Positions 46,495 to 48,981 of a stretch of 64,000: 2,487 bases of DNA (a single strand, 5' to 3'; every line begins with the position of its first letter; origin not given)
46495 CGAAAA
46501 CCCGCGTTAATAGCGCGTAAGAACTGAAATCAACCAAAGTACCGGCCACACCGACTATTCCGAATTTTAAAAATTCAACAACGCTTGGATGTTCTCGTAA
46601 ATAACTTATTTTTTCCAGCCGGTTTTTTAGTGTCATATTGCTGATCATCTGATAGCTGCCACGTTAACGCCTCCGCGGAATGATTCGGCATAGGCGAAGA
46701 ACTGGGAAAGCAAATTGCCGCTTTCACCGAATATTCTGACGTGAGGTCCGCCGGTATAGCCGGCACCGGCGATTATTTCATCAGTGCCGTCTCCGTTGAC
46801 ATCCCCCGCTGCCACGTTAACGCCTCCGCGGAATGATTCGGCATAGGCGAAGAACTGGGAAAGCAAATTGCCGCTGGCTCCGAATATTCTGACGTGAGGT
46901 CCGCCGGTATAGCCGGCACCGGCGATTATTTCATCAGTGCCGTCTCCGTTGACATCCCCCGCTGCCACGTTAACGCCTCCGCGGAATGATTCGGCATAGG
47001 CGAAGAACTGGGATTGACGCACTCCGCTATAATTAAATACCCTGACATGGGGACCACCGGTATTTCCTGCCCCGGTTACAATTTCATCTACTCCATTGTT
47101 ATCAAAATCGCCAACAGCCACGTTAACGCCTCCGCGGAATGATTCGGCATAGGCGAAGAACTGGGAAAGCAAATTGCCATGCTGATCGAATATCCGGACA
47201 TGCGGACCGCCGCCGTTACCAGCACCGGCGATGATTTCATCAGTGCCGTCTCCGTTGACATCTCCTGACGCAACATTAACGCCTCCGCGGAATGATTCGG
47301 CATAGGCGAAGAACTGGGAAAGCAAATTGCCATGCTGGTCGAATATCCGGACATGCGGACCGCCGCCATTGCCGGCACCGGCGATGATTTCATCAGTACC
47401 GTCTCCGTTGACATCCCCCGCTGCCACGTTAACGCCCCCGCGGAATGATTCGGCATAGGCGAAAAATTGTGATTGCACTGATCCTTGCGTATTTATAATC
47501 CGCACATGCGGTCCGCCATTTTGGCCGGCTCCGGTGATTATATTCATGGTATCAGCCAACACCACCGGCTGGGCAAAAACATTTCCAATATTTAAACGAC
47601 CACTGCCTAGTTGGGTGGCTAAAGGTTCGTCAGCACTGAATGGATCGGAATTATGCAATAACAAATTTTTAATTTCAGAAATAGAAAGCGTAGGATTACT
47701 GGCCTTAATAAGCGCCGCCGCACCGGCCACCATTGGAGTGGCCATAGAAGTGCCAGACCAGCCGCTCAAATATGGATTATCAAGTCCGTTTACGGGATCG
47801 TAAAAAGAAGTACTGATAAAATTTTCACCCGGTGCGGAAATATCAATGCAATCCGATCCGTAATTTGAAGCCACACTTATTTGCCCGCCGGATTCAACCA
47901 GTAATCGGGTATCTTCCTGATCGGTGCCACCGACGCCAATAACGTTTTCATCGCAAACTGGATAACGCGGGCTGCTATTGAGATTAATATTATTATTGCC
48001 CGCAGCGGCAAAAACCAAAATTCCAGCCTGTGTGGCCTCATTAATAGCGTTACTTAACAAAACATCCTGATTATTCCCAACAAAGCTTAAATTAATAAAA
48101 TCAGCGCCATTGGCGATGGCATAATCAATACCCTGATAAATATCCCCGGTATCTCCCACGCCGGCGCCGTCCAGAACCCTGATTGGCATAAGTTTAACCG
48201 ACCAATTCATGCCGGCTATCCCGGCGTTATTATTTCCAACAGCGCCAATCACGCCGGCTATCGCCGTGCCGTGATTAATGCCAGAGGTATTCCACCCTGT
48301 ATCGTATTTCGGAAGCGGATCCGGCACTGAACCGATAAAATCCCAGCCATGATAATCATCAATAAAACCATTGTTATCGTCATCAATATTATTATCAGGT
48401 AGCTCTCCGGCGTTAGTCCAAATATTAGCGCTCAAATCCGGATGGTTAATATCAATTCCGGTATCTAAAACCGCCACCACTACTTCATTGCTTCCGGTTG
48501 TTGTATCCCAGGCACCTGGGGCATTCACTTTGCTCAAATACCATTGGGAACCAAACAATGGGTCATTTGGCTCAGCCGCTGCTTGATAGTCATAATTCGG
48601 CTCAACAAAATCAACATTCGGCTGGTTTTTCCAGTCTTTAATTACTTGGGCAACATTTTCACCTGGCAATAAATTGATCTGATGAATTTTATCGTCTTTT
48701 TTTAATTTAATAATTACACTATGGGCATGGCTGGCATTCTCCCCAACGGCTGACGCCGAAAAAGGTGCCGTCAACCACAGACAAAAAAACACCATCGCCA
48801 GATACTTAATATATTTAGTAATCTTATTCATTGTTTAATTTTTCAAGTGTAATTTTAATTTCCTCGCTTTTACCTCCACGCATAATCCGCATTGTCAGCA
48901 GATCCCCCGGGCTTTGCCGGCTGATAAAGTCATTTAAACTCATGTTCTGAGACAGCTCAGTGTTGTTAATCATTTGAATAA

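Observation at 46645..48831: Subtilase fused to a 7-blade FG-GAP propeller encoded by near-identical in-frame 153-bp DNA tandem repeats, translationally coupled to GtrA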

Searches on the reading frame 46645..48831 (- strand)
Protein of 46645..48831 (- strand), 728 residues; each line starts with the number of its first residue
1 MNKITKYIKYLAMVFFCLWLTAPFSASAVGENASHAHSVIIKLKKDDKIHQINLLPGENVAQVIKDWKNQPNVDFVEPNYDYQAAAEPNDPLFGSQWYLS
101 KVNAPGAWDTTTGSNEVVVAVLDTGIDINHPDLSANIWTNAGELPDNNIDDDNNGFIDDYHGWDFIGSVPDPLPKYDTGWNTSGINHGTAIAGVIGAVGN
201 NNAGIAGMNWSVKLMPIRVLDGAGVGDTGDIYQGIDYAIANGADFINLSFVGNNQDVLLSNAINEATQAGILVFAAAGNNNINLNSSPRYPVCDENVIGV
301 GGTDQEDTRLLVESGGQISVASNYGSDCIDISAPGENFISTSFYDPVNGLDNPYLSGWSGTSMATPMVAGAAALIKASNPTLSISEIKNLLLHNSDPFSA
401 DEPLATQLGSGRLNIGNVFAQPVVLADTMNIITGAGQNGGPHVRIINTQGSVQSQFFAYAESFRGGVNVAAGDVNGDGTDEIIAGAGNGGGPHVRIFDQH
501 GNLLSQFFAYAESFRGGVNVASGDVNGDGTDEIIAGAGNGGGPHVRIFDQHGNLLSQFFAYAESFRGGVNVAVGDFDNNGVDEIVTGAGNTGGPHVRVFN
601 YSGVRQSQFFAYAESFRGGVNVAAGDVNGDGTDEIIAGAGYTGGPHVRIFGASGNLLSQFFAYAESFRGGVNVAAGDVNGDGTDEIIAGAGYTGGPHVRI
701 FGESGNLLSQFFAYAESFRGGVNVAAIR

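Call 7: search_protein_families(library=pfam, proteins=[window:46645-48831:-], max_evalue=0.01)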
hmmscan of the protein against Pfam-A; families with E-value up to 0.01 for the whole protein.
window:46645-48831:- (728 aa): 6 families
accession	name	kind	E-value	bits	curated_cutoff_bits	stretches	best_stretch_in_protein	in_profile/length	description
PF00082.27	Peptidase_S8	-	8.7e-55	186.5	21.8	1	115-396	2-274/288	Subtilase family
PF01839.29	FG-GAP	-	1e-22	80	22.1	5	670-693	2-25/37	FG-GAP repeat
PF13517.12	FG-GAP_3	-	1.5e-15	58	26.9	3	473-534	1-60/61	FG-GAP-like repeat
PF00404.24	Dockerin_1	-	0.00012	22.6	22.9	0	671-683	31-43/57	Dockerin type I domain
PF13585.12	CHU_C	-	0.00038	20.9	27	0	474-519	9-56/86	CHU_C Type IX secretion signal domain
PF25292.1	Beta-prop_CGLA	-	0.00094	19.2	26.8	0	469-507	34-69/316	Lambda-carrageenase beta-propeller domain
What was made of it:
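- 46645..48831 (-): Whole gene: pre-pro-subtilase with a C-terminal six-bladed FG-GAP propeller, 728 aa. Pfam S8 plus FG-GAP (call 7).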

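Call 8: search_protein_families(library=ncbifam, proteins=[window:46645-48831:-], max_evalue=0.01)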
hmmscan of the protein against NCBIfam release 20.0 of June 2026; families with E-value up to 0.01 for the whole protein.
window:46645-48831:- (728 aa): 8 families
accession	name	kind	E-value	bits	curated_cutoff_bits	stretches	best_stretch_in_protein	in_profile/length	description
TIGR03921.1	T7SS_mycosin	equivalog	6.5e-41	140.6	278.75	2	186-396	51-264/353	type VII secretion-associated serine protease mycosin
NF033595.1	denti_PrtP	equivalog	3.1e-25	88.9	300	2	246-416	342-499/606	dentilisin complex serine proteinase subunit PrtP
NF049966.1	QH_SP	equivalog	3.2e-11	43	165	1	186-304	41-144/219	subtilisin-like serine protease QhpE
TIGR03895.1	protease_PatA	subfamily_domain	1e-10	41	421.05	1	187-420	1-226/606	PatA/PatG family cyanobactin maturation protease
NF040553.1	SGO_0316_fam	subfamily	1.7e-06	26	1400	1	103-283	274-467/1486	SGO_0316/SGO_0317 family LPXTG-anchored serine peptidase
TIGR04131.1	Bac_Flav_CTERM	domain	0.0023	18.1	35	0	476-517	11-54/85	T9SS type B sorting domain-containing protein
TIGR04249.1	SCM_chp_ScmC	equivalog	0.0054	16.1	125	0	632-694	89-149/292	SynChlorMet cassette protein ScmC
NF005529.0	PRK07188.1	equivalog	0.0064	15.5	378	0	532-585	173-226/358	nicotinate phosphoribosyltransferase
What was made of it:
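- On Mycosin (type VII secretion subtilase, TIGR03921): 140.6 bits against a cut-off of 278.75 (call 8).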

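Call 9: find_homologous_proteins(query=window:46645-48831:-, max_evalue=1e-10)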
Query window:46645-48831:- (728 aa): 6936 proteins with E <= 1e-10 among 8000 candidates; the best 120 are listed.
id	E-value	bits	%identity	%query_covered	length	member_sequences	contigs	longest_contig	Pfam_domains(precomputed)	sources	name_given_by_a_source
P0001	0.0e+0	1519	100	93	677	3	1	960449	PF01839.30,PF13517.13,PF00082.28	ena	-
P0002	3.9e-274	930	58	99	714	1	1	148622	PF01839.30,PF13517.13,PF00082.28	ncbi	-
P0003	2.6e-262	891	43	100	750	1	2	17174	PF01839.30,PF13517.13,PF00082.28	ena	-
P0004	3.9e-252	857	64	83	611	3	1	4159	PF01839.30,PF13517.13,PF00082.28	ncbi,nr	ncbi:S8 family serine peptidase, partial [Patescibacteria group bacterium]|nr:S8 family serine pepti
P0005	7.7e-241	820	61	85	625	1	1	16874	PF01839.30,PF13517.13,PF00082.28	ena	-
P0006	1.9e-240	818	46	99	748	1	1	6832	PF01839.30,PF13517.13,PF00082.28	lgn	-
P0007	2.1e-236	805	57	92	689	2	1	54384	PF01839.30,PF13517.13,PF00082.28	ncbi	-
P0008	3.2e-234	798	46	88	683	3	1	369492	PF01839.30,PF13517.13,PF00082.28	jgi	-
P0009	7.2e-231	787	49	99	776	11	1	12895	PF01839.30,PF22148.2,PF13517.13,PF00082.28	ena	-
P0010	4.7e-223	761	56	89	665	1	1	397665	PF01839.30,PF13517.13,PF00082.28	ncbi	-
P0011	4.9e-223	761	51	88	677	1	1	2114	PF01839.30,PF13517.13,PF00082.28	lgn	-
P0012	5.0e-223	761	51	99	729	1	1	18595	PF01839.30,PF13517.13,PF00082.28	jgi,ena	-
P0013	5.4e-223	761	56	89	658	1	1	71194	PF01839.30,PF13517.13,PF00082.28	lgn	-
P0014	9.5e-223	760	50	99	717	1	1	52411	PF01839.30,PF13517.13,PF00082.28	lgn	-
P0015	5.0e-222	758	51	98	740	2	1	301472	PF01839.30,PF13517.13,PF00082.28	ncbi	ncbi:MAG: S8 family serine peptidase [Patescibacteria group bacterium]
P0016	8.7e-219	747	52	96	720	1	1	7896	PF01839.30,PF13517.13,PF00082.28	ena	-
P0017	5.9e-218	744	51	96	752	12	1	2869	PF01839.30,PF22148.2,PF13517.13,PF00082.28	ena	-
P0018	9.5e-217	740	51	97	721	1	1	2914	PF01839.30,PF13517.13,PF00082.28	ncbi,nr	ncbi:MAG: S8 family serine peptidase, partial [Patescibacteria group bacterium]|nr:S8 family serine 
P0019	1.4e-215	736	57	81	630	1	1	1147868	PF01839.30,PF13517.13,PF00082.28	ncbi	ncbi:MAG: S8 family serine peptidase [Patescibacteria group bacterium]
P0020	4.0e-215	735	61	75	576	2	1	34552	PF00082.28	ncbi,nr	ncbi:S8 family serine peptidase [Patescibacteria group bacterium]|nr:S8 family serine peptidase [Pat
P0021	3.4e-214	732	48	100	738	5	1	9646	PF01839.30,PF13517.13,PF00082.28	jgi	-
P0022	1.0e-213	730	49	100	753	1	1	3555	PF01839.30,PF13517.13,PF00082.28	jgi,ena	-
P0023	6.5e-213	727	50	100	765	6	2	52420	PF01839.30,PF13517.13,PF00082.28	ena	-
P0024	3.7e-212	725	47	90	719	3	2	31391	PF01839.30,PF13517.13,PF14783.13,PF00082.28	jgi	-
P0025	1.3e-210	720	47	100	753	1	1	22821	PF01839.30,PF13517.13,PF00082.28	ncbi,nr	ncbi:MAG: S8 family serine peptidase [Patescibacteria group bacterium]|nr:S8 family serine peptidase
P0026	2.2e-210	719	46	98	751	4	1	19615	PF01839.30,PF25292.1,PF13517.13,PF00082.28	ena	-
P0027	2.4e-210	719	48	99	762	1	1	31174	PF01839.30,PF13517.13,PF00082.28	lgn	-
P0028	2.5e-210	719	49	95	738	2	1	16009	PF01839.30,PF21348.4,PF13517.13,PF00082.28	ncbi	-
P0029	2.6e-209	716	48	98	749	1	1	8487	PF01839.30,PF13517.13,PF00082.28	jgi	-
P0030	3.2e-208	712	50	100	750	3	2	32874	PF01839.30,PF13517.13,PF00082.28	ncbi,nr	ncbi:S8 family serine peptidase [Patescibacteria group bacterium]|nr:S8 family serine peptidase [Pat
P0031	6.4e-207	708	49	95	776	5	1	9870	PF01839.30,PF22148.2,PF13517.13,PF00082.28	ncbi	-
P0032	9.5e-207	707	49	100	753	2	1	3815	PF01839.30,PF13517.13,PF00082.28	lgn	-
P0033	1.2e-206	707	48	100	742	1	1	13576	PF01839.30,PF21348.4,PF13517.13,PF00082.28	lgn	-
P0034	1.7e-206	706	47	99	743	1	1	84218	PF01839.30,PF13517.13,PF00082.28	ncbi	-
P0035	5.6e-206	705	49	100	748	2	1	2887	PF01839.30,PF13517.13,PF00082.28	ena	-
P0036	5.8e-206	704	50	96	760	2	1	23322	PF01839.30,PF13517.13,PF00082.28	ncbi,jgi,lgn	-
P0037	1.1e-205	704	47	99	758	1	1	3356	PF01839.30,PF13517.13,PF00082.28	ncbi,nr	ncbi:MAG: S8 family serine peptidase [Actinobacteria bacterium]|nr:S8 family serine peptidase [Actin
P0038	2.6e-205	702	49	97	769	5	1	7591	PF01839.30,PF21348.4,PF13517.13,PF00082.28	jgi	-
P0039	5.1e-205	701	46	100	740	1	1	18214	PF01839.30,PF13517.13,PF00082.28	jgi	-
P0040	6.6e-205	701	47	99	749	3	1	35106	PF01839.30,PF13517.13,PF00082.28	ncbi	-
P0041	3.8e-204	699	47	93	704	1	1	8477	PF01839.30,PF22148.2,PF13517.13,PF00082.28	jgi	-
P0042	5.5e-204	698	53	88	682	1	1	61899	PF01839.30,PF13517.13,PF00082.28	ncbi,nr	ncbi:MAG: S8 family serine peptidase [bacterium]|nr:S8 family serine peptidase [bacterium]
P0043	6.1e-204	698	55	81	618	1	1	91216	PF01839.30,PF13517.13,PF00082.28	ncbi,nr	ncbi:MAG: S8 family serine peptidase [bacterium]|nr:S8 family serine peptidase [bacterium]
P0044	8.3e-204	697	49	96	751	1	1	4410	PF01839.30,PF13517.13,PF00082.28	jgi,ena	-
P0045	8.9e-204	697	48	97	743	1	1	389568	PF01839.30,PF13517.13,PF00082.28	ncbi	-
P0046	1.3e-203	697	44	88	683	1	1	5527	PF01839.30,PF13517.13,PF00082.28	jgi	jgi:hypothetical protein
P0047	4.2e-203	695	46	99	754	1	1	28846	PF01839.30,PF13517.13,PF00082.28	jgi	-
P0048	5.9e-203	695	47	100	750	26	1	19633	PF01839.30,PF13517.13,PF00082.28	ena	-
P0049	3.8e-202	692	52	89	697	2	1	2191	PF01839.30,PF13517.13,PF00082.28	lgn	-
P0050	1.1e-201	690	48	99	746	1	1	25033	PF01839.30,PF13517.13,PF00082.28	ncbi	ncbi:MAG: S8 family serine peptidase [Candidatus Falkowbacteria bacterium]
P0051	2.2e-201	689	45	98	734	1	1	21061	PF01839.30,PF13517.13,PF00082.28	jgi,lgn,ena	-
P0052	2.3e-201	689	42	92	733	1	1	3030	PF01839.30,PF13517.13,PF00082.28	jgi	jgi:subtilisin family serine protease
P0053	5.3e-201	688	51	90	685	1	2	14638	PF01839.30,PF13517.13,PF00082.28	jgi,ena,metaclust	metaclust:\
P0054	6.5e-201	688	48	95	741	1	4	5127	PF01839.30,PF13517.13,PF00082.28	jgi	jgi:subtilisin family serine protease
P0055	1.4e-200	687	47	100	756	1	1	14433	PF01839.30,PF13517.13,PF00082.28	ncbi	-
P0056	1.4e-200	687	46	100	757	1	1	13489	PF01839.30,PF13517.13,PF00082.28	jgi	jgi:subtilisin family serine protease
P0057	1.5e-200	687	46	100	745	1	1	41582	PF01839.30,PF13517.13,PF00082.28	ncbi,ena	-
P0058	2.6e-200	686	46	100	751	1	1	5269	PF01839.30,PF13517.13,PF00082.28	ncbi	-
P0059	3.1e-200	686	48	96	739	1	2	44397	PF01839.30,PF13517.13,PF00082.28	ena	-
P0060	3.3e-200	685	47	99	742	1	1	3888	PF01839.30,PF13517.13,PF00082.28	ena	-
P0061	5.3e-200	685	47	98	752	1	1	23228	PF01839.30,PF13517.13,PF00082.28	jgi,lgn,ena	-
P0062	5.5e-200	685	48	95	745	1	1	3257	PF01839.30,PF13517.13,PF00082.28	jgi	-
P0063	8.5e-200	684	45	100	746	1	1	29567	PF01839.30,PF13517.13,PF00082.28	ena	-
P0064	9.4e-200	684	44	99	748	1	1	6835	PF01839.30,PF22148.2,PF13517.13,PF00082.28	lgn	-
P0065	1.0e-199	684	46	98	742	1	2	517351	PF01839.30,PF13517.13,PF00082.28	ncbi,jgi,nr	ncbi:MAG: S8 family serine peptidase [Patescibacteria group bacterium]|jgi:subtilisin family serine 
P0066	1.4e-199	683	45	100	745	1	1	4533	PF01839.30,PF13517.13,PF00082.28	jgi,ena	-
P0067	1.6e-199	683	46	96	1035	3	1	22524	PF01839.30,PF13517.13,PF02618.22,PF00082.28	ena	-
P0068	1.9e-199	683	48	95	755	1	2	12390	PF01839.30,PF22148.2,PF13517.13,PF00082.28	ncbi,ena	-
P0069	3.4e-199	682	46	99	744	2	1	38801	PF01839.30,PF13517.13,PF00082.28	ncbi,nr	ncbi:S8 family serine peptidase [Candidatus Falkowbacteria bacterium]|nr:S8 family serine peptidase 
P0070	4.3e-199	682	47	98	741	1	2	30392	PF01839.30,PF00082.28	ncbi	ncbi:MAG: S8 family peptidase [Patescibacteria group bacterium]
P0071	4.4e-199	682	50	90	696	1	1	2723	PF01839.30,PF13517.13,PF00082.28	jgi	-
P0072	5.5e-199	681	47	98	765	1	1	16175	PF01839.30,PF13517.13,PF00082.28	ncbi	-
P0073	6.3e-199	681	48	95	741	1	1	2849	PF01839.30,PF13517.13,PF00082.28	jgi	jgi:subtilisin family serine protease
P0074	8.2e-199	681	49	91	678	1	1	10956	PF01839.30,PF13517.13,PF00082.28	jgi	-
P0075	1.3e-198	680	48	95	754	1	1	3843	PF01839.30,PF13517.13,PF00082.28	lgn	-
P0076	1.4e-198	680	46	95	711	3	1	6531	PF01839.30,PF22148.2,PF13517.13,PF00082.28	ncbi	-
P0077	1.8e-198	680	55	78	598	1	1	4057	PF01839.30,PF13517.13,PF00082.28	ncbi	ncbi:MAG: S8 family serine peptidase, partial [Patescibacteria group bacterium]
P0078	1.8e-198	680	47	95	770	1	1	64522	PF01839.30,PF25292.1,PF13517.13,PF00082.28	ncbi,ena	-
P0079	3.7e-198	679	48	95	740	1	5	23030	PF01839.30,PF13517.13,PF00082.28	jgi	jgi:subtilisin family serine protease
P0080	3.7e-198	679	43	99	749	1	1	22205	PF01839.30,PF13517.13,PF00082.28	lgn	-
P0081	7.2e-198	678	48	95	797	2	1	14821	PF01839.30,PF13517.13,PF00082.28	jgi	-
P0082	8.2e-198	678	46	98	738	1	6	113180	PF01839.30,PF13517.13,PF00082.28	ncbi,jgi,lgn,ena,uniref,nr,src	ncbi:hypothetical protein A2331_01485 [Candidatus Falkowbacteria bacterium RIFOXYB2_FULL_34_18]|unir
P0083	1.1e-197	677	45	89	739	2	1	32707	PF01839.30,PF13517.13,PF00082.28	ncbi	-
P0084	1.1e-197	677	45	100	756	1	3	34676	PF01839.30,PF25292.1,PF13517.13,PF00082.28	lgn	-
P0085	1.4e-197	677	47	97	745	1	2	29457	PF01839.30,PF13517.13,PF00082.28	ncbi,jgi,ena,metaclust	metaclust:\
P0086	2.4e-197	676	51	88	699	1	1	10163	PF01839.30,PF13517.13,PF00082.28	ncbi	-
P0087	2.9e-197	676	48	92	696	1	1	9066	PF01839.30,PF22148.2,PF13517.13,PF00082.28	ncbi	ncbi:MAG: S8 family serine peptidase [Patescibacteria group bacterium]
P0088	3.8e-197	675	47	95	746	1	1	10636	PF01839.30,PF13517.13,PF00082.28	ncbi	-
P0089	7.8e-197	674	48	96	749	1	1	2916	PF01839.30,PF13517.13,PF00082.28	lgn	-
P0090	1.0e-196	674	46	100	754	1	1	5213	PF01839.30,PF13517.13,PF00082.28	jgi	-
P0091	1.1e-196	674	47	95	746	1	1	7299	PF01839.30,PF21348.4,PF13517.13,PF00082.28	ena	-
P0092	1.2e-196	674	46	100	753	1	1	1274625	PF01839.30,PF13517.13,PF00082.28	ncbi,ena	-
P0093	1.6e-196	673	46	99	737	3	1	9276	PF01839.30,PF13517.13,PF00082.28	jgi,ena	-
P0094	2.2e-196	673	49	95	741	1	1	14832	PF01839.30,PF13517.13,PF00082.28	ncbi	-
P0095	2.9e-196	672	47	95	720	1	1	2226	PF01839.30,PF13517.13,PF00082.28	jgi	-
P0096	3.0e-196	672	47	95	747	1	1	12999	PF01839.30,PF13517.13,PF00082.28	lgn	-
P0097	4.2e-196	672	47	99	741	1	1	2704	PF01839.30,PF13517.13,PF00082.28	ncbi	-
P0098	5.4e-196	672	47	96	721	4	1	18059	PF01839.30,PF12256.15,PF21348.4,PF13517.13,PF14783.13,PF00082.28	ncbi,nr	ncbi:MAG: S8 family serine peptidase [Patescibacteria group bacterium]|nr:S8 family serine peptidase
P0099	5.5e-196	672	47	95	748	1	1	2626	PF01839.30,PF13517.13,PF00082.28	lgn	-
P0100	6.3e-196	671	47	97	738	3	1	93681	PF01839.30,PF13517.13,PF14783.13,PF00082.28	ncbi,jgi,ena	-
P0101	9.4e-196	671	48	98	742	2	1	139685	PF01839.30,PF21348.4,PF13517.13,PF00082.28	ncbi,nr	ncbi:S8 family serine peptidase [Patescibacteria group bacterium]|nr:S8 family serine peptidase [Pat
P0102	1.2e-195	670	51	88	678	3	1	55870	PF01839.30,PF13517.13,PF00082.28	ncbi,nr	ncbi:S8 family serine peptidase [Candidatus Parcubacteria bacterium]|nr:S8 family serine peptidase [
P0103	1.3e-195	670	56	76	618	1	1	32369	PF01839.30,PF13517.13,PF00082.28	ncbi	-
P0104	1.3e-195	670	46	99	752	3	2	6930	PF01839.30,PF13517.13,PF00082.28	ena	-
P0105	1.4e-195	670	47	95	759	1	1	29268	PF01839.30,PF13517.13,PF00082.28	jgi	jgi:subtilisin family serine protease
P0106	1.4e-195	670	47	99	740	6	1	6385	PF01839.30,PF25292.1,PF13517.13,PF00082.28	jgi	-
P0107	1.7e-195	670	47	98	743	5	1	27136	PF01839.30,PF21348.4,PF13517.13,PF00082.28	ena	-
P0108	1.8e-195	670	46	97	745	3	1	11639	PF01839.30,PF13517.13,PF00082.28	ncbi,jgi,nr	ncbi:S8 family serine peptidase [bacterium]|nr:S8 family serine peptidase [bacterium]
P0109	2.2e-195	669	51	88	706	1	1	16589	PF01839.30,PF13517.13,PF00082.28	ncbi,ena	-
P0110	3.0e-195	669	43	93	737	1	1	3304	PF01839.30,PF13517.13,PF00082.28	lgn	-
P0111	3.6e-195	669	46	97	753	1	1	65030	PF01839.30,PF13517.13,PF00082.28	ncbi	-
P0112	4.5e-195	668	50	95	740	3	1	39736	PF01839.30,PF13517.13,PF00082.28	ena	-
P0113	8.2e-195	668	47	95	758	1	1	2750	PF01839.30,PF13517.13,PF00082.28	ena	-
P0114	9.2e-195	667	47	95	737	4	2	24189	PF01839.30,PF22148.2,PF13517.13,PF00082.28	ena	-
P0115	1.3e-194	667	46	92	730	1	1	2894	PF01839.30,PF13517.13,PF00082.28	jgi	-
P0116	1.8e-194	667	46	95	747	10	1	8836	PF01839.30,PF13517.13,PF00082.28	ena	-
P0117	2.1e-194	666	46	100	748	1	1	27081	PF01839.30,PF13517.13,PF00082.28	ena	-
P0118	2.1e-194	666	44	100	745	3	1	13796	PF01839.30,PF22148.2,PF13517.13,PF00082.28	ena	-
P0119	2.3e-194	666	48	93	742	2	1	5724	PF01839.30,PF22148.2,PF13517.13,PF00082.28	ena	-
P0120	3.2e-194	666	46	99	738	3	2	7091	PF01839.30,PF13517.13,PF00082.28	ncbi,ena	-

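Call 10: search_solved_structures(query=window:46645-48831:-, max_evalue=0.001, show_alignments=1)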
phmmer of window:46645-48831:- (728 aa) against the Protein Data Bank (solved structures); distinct sequences matched with E-value up to 0.001: 172 (the best 60 are shown).
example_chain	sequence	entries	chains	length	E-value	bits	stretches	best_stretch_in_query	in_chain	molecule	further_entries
3vv3_A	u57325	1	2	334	3.4e-48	167.9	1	101-416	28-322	Deseasin MCP-01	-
7w2a_A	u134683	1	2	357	1.4e-33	119.6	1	88-416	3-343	Peptidase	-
4lvn_A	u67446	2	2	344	5.6e-33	117.6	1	118-391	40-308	Subtilisin-like serine protease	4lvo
8coy_A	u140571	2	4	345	7.6e-33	117.2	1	89-391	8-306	subtilisin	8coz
8cp0_A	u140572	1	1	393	9.7e-33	116.8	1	89-391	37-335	subtilisin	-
8qke_A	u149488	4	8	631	3.3e-32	115.1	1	89-391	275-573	subtilisin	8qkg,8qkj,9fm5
4tr2_A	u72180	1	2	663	4.2e-32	114.7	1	90-391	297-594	Subtilisin-like 1 serine protease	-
8pol_A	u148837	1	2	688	4.7e-32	114.5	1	118-391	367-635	Subtilisin-like protease 1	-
1thm_A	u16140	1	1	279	1.2e-31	113.2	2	162-400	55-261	THERMITASE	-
3lpd_A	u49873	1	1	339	1.6e-31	112.8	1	88-412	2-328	Acidic extracellular subtilisin-like protease AprV2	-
3lpa_A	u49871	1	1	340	1.7e-31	112.7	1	88-412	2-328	Acidic extracellular subtilisin-like protease AprV2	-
3lpc_A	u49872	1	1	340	2.3e-31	112.3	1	88-412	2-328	AprB2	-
1tec_E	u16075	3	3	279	3.1e-31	111.9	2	162-400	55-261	THERMITASE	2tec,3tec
1dbi_A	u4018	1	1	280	7.9e-31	110.5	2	185-400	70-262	AK.1 SERINE PROTEASE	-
5yl7_A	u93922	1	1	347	8.6e-29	103.8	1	87-408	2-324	Pseudoalteromonas arctica PAMC 21717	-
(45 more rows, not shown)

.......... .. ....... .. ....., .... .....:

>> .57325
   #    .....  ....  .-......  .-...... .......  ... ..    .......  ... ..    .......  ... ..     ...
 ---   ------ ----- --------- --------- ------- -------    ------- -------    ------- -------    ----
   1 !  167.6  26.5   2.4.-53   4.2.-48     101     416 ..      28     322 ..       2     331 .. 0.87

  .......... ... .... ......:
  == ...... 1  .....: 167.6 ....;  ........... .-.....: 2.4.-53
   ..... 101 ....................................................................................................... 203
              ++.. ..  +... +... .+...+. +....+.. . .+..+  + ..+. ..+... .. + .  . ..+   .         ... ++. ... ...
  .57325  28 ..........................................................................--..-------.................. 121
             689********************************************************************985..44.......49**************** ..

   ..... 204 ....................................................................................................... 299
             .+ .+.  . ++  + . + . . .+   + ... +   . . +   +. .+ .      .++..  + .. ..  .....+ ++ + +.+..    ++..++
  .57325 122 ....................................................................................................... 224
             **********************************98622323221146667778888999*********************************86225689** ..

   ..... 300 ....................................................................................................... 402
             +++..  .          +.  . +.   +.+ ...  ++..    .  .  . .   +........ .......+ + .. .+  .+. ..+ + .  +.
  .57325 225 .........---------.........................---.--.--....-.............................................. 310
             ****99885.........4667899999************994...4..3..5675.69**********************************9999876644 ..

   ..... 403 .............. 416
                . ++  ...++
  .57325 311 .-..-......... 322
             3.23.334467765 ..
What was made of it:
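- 48577..48747 (-): Probable propeptide, about residues 29-85 (beta-beta-alpha-beta). Mature chains of solved subtilases start aligning at query residues 86-88 (call 10).
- Checked: The triad motifs align with deseasin MCP-01, 3vv3 (call 10).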
